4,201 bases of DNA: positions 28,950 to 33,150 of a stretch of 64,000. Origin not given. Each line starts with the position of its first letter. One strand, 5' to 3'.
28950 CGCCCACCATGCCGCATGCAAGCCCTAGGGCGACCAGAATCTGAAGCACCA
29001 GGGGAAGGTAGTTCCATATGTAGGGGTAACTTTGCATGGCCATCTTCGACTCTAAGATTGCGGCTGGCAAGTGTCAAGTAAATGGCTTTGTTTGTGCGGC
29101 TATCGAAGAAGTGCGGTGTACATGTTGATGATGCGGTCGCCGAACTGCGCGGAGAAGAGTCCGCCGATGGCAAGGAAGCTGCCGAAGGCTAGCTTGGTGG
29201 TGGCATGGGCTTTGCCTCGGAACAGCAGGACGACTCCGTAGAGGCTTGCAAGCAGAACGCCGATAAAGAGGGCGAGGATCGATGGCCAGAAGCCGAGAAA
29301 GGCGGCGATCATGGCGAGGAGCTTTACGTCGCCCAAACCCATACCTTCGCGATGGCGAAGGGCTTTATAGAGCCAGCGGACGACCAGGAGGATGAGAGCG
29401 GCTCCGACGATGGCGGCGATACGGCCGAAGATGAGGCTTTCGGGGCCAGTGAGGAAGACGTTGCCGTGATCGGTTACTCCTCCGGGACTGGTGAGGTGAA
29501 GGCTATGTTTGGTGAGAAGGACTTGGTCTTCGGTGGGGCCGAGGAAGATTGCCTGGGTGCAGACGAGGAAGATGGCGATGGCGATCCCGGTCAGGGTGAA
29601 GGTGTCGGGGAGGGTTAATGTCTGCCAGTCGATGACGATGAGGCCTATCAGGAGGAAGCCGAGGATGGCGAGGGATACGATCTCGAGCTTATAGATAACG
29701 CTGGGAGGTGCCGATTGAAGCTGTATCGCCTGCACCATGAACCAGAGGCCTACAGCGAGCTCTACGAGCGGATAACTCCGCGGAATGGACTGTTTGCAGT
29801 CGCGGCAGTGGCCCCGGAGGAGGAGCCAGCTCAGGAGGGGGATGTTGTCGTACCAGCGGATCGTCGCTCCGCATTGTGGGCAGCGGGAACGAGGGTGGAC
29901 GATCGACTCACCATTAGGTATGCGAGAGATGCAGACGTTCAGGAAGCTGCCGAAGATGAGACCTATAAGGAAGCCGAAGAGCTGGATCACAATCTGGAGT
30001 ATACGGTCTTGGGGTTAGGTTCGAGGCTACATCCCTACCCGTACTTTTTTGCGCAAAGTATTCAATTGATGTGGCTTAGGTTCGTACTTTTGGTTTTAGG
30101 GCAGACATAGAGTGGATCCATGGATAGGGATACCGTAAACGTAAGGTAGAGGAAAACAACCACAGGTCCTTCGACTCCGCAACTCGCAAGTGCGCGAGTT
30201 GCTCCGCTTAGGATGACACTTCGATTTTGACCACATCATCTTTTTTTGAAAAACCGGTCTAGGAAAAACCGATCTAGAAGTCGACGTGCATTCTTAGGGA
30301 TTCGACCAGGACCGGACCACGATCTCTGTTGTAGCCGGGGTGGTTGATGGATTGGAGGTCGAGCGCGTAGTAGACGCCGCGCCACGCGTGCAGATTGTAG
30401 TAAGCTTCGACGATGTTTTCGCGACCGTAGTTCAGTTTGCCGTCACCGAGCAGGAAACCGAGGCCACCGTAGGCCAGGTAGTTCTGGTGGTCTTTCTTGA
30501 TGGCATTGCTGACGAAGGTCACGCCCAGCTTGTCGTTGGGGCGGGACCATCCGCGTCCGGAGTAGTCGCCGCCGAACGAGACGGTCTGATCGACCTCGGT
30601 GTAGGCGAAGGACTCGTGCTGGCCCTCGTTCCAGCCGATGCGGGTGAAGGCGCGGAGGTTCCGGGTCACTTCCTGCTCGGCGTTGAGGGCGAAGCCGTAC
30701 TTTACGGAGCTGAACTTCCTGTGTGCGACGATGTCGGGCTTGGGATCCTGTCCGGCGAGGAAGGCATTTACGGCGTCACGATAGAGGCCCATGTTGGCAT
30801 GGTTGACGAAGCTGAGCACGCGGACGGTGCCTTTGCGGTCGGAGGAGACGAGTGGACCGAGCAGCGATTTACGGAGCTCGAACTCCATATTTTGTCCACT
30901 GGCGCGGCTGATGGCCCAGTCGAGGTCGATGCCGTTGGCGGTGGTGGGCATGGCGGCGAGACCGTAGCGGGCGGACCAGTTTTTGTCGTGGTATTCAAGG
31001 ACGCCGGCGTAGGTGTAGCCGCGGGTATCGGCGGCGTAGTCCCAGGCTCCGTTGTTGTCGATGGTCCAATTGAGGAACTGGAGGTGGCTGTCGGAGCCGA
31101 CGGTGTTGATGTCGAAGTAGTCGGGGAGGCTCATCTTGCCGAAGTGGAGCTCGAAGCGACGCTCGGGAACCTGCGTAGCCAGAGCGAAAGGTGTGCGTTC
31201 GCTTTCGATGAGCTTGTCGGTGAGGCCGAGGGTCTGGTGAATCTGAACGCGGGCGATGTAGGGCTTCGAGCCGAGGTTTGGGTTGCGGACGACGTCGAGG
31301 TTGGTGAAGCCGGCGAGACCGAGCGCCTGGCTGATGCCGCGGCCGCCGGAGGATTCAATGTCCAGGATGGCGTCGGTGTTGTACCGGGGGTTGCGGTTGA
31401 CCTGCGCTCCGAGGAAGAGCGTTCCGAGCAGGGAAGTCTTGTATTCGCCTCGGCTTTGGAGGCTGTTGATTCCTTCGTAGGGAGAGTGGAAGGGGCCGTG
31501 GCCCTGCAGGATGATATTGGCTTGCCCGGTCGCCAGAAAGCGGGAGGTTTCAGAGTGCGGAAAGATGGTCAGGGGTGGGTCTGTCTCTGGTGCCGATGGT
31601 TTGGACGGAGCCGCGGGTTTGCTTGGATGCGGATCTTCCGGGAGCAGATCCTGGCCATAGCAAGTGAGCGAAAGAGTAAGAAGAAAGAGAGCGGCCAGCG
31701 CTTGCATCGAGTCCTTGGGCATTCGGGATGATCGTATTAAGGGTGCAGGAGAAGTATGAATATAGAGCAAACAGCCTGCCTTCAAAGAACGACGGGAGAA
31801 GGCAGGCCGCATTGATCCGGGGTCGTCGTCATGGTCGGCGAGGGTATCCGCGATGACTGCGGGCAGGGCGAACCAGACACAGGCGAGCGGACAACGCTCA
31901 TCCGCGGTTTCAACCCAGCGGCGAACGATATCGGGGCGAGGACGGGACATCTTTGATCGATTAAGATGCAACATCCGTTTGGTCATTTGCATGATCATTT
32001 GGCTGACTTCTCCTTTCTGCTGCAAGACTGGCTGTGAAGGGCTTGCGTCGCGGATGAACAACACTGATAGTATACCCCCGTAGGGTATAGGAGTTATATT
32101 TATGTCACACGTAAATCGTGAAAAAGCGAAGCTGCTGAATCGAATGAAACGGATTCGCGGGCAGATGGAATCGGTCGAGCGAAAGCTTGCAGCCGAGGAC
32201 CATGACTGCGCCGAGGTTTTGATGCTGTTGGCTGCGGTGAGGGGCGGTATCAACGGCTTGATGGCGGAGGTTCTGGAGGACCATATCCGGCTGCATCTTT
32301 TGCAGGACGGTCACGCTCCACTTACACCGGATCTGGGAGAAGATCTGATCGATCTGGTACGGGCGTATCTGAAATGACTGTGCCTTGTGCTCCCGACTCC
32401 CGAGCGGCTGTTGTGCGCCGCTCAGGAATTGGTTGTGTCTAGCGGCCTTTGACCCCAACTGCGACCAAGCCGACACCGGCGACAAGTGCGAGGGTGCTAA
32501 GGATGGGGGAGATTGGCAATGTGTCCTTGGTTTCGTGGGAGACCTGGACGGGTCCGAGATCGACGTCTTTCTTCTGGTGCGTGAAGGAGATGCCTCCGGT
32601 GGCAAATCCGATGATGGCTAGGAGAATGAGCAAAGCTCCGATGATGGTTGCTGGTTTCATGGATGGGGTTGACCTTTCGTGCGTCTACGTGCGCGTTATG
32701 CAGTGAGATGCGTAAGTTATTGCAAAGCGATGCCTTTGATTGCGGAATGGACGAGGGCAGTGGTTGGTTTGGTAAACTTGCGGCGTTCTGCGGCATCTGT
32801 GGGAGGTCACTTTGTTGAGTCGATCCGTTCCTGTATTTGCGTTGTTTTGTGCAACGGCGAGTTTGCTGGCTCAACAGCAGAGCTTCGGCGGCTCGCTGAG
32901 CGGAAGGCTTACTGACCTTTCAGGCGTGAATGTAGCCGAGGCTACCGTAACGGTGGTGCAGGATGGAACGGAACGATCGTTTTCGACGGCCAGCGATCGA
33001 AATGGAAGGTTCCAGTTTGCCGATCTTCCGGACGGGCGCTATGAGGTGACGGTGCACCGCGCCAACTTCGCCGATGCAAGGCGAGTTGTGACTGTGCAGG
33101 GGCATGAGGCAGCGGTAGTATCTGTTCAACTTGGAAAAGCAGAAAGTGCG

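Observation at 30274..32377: Ni/Co-type RcnR repressor apparently controlling an outer-membrane porin, with no efflux pump in the locus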

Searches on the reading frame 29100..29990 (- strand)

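Call 3: search_protein_families(library=pfam, proteins=[window:29100-29990:-], max_evalue=0.01)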
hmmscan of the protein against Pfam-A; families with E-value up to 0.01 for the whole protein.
window:29100-29990:- (296 aa): 2 families
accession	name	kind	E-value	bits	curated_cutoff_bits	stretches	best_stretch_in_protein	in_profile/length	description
PF06750.18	A24_N_bact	-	1.2e-35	121.9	23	1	8-90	1-83/84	Bacterial Peptidase A24 N-terminal domain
PF01478.23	Peptidase_A24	-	1.9e-10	41.5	26.5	1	193-253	47-104/104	Type IV leader peptidase family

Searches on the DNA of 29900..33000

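Call 4: search_rna_families(source=window, start=29900, end=33000, threshold=evalue, max_evalue=1, show_alignments=2)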
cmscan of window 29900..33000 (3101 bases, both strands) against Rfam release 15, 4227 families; matches with E-value up to 1: 1.
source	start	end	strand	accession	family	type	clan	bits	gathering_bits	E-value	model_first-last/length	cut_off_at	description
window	32607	32647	+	RF01308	sR58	Gene; snRNA; snoRNA; CD-box;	-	18.1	55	0.99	1-55/55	no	Small nucleolar RNA sR58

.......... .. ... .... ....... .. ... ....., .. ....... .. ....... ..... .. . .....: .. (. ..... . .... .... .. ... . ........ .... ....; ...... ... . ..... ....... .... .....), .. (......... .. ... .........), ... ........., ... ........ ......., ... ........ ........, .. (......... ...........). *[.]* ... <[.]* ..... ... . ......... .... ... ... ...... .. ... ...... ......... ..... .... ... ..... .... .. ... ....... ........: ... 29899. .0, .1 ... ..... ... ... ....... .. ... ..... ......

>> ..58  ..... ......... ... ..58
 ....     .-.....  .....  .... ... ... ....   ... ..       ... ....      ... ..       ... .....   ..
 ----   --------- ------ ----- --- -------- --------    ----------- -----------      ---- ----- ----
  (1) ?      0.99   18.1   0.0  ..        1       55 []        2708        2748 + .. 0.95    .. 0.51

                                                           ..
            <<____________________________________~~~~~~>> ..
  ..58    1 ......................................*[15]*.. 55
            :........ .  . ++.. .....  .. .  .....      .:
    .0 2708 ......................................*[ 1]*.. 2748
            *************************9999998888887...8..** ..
